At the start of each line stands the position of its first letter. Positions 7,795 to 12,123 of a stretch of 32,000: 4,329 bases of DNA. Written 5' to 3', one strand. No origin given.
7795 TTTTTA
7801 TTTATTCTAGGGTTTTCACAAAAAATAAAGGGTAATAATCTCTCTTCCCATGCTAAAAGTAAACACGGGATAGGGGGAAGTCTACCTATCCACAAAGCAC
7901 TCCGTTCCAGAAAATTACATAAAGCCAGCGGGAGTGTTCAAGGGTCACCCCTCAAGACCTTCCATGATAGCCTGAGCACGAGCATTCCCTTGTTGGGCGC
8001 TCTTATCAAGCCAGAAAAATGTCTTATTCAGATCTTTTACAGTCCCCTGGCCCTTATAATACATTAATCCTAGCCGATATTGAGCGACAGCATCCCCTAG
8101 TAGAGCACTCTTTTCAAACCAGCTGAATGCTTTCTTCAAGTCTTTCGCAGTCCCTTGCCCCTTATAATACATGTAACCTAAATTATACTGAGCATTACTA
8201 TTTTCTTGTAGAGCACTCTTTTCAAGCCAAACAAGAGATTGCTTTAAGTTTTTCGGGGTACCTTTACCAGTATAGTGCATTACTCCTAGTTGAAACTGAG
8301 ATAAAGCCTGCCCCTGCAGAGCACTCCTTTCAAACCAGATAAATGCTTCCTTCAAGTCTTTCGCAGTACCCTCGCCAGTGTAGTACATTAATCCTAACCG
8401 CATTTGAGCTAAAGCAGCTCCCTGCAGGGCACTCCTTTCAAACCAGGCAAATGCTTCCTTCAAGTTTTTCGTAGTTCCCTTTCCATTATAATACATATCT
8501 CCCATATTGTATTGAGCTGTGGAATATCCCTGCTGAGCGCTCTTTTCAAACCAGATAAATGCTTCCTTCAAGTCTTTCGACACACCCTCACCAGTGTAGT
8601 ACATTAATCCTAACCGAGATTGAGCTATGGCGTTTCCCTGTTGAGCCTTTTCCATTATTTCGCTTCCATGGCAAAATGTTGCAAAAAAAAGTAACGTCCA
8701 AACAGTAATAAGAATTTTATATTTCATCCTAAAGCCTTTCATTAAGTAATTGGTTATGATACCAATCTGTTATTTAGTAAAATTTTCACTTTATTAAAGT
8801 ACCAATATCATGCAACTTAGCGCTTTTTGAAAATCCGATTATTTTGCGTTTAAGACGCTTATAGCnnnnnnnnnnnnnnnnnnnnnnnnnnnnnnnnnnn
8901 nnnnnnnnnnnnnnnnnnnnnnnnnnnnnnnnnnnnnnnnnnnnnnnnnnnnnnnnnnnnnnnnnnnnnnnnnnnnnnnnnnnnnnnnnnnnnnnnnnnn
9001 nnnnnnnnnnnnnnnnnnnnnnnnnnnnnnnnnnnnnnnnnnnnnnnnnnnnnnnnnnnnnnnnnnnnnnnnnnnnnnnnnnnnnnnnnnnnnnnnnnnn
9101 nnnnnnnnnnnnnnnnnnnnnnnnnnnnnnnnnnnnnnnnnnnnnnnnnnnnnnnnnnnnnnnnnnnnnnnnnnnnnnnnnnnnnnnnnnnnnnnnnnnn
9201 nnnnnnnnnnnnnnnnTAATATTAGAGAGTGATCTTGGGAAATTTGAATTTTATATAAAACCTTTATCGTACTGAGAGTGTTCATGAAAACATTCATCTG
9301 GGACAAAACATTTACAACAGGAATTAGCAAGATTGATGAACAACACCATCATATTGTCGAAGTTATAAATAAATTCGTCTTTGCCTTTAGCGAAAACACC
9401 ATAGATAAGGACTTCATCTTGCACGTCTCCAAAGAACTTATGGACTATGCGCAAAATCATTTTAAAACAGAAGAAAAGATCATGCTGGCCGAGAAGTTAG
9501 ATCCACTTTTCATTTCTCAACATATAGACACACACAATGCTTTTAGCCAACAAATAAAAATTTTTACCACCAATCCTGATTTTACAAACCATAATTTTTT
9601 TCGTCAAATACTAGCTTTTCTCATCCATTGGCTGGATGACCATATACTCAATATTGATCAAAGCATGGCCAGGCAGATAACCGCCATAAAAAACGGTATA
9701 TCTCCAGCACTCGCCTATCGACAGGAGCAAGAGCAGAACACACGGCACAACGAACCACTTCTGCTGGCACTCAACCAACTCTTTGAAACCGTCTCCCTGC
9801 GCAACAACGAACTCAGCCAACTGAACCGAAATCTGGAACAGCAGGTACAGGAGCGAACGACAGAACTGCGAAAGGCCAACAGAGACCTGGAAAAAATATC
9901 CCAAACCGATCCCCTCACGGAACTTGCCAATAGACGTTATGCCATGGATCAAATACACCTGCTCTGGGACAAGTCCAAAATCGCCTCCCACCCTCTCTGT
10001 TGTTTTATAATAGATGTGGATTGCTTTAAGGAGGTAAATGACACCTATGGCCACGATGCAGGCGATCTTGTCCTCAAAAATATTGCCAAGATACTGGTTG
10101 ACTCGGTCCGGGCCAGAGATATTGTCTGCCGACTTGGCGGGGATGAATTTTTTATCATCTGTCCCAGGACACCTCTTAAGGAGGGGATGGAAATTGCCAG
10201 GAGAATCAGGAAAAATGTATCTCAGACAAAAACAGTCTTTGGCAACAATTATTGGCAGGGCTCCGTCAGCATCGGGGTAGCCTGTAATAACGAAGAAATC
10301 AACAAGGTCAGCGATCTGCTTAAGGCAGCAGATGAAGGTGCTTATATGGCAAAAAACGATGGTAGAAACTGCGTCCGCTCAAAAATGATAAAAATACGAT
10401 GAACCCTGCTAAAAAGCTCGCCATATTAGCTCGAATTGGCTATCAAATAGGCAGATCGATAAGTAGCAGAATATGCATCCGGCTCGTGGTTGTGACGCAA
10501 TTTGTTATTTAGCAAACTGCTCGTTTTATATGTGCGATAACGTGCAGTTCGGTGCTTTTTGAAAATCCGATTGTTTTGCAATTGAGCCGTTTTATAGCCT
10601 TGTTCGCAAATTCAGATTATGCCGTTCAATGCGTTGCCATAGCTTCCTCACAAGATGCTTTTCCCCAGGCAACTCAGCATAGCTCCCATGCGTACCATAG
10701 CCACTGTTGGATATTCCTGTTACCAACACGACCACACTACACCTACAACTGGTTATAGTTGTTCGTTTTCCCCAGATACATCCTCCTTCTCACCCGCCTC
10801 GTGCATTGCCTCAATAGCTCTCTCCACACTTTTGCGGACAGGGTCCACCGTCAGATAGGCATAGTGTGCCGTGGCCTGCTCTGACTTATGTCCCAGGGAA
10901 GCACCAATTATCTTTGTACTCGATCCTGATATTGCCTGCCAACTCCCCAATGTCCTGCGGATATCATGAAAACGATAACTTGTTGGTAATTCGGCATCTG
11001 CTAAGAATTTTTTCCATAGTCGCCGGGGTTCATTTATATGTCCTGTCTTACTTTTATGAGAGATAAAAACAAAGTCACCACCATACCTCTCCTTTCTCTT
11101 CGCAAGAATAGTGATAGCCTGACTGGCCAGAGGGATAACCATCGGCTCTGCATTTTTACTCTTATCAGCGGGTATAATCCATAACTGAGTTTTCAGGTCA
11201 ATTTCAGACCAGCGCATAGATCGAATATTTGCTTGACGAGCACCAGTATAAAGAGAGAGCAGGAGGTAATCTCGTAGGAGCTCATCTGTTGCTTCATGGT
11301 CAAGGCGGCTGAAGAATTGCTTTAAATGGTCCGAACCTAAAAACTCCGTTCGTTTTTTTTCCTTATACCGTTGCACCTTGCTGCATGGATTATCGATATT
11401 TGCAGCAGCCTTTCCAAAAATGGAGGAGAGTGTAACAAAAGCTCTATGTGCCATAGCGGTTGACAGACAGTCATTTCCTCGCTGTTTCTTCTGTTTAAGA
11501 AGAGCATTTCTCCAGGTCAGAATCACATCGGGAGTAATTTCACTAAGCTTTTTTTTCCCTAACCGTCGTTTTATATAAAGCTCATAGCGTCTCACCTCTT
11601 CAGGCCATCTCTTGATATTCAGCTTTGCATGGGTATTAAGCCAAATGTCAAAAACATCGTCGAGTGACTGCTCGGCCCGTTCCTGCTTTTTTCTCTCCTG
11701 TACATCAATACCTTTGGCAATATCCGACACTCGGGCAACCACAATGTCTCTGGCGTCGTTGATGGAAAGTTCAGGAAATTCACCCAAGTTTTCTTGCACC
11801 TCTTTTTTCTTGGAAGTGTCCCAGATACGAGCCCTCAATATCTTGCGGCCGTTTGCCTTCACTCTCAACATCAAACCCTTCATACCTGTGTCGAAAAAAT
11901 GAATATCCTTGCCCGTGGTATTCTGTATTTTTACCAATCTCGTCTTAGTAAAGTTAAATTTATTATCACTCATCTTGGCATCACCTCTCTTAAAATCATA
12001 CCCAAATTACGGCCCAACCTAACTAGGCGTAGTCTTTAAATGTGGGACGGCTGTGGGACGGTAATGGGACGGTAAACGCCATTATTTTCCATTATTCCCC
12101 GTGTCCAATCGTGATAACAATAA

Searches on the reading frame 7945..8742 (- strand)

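Call 50: search_protein_families(library=pfam, proteins=[window:7945-8742:-], max_evalue=0.001)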
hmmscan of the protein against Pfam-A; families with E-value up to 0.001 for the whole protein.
window:7945-8742:- (265 aa): 4 families
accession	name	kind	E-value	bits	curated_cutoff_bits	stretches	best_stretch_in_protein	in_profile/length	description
PF08238.18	Sel1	-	1.6e-68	225.1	30.7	6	183-217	2-36/36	Sel1 repeat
PF14538.11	Raptor_N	-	1.3e-05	25.5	27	0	39-74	85-120/151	Raptor N-terminal CASPase like domain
PF18781.7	Phage_spike_2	-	7.4e-05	23.5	25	0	186-228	20-61/76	Phage spike trimer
PF18131.8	KN17_SH3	-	0.00033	21.1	27.9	0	77-98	16-37/53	KN17 SH3-like domain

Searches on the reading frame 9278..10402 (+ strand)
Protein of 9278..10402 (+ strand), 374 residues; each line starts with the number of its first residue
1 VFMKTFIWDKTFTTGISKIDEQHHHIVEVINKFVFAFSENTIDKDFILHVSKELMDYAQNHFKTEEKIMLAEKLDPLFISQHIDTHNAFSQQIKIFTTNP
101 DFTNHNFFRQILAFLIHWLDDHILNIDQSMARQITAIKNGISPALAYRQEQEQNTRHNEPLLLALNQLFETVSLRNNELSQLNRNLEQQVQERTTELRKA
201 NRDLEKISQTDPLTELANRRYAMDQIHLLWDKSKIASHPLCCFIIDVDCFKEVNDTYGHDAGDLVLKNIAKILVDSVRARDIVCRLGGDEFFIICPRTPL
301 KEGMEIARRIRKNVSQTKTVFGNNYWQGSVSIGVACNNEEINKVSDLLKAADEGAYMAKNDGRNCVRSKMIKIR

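Call 50: search_protein_families(library=pfam, proteins=[window:9278-10402:+], max_evalue=0.001)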
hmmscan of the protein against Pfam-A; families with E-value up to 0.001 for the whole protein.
window:9278-10402:+ (374 aa): 3 families
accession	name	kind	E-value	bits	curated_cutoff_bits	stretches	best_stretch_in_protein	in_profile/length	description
PF00990.26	GGDEF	-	2.5e-44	151.3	23.8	1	209-364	2-160/161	Diguanylate cyclase, GGDEF domain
PF01814.28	Hemerythrin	-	2.5e-09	38.1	25.3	1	14-131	1-124/127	Hemerythrin HHE cation binding domain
PF22335.1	Cas10-Cmr2_palm2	-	0.00064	20.3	27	0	286-366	57-132/133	Cas10/Cmr2, second palm domain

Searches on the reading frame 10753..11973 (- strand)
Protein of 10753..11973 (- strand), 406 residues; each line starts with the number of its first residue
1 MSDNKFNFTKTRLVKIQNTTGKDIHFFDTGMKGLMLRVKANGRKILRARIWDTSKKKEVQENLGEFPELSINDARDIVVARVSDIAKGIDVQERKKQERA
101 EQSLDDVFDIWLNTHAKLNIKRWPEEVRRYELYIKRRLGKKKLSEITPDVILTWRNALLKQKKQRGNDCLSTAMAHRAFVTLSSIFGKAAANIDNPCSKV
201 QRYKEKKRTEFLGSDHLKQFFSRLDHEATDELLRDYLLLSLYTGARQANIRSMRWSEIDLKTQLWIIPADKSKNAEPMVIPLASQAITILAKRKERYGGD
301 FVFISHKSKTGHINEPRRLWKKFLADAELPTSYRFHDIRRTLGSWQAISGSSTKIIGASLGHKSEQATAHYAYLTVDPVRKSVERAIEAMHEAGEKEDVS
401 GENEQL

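Call 50: search_protein_families(library=pfam, proteins=[window:10753-11973:-], max_evalue=0.001)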
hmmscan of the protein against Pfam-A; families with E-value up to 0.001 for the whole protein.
window:10753-11973:- (406 aa): 3 families
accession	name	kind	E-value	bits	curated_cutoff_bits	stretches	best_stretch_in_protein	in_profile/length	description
PF00589.27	Phage_integrase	-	1.5e-20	74.1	27.1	1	211-373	2-167/172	Phage integrase family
PF13356.12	Arm-DNA-bind_3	-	9.4e-12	45.3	27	1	9-98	2-83/83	Arm DNA-binding domain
PF14659.12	Phage_int_SAM_3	-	1e-05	26.1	22.6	1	104-158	2-57/58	Phage integrase, N-terminal SAM-like domain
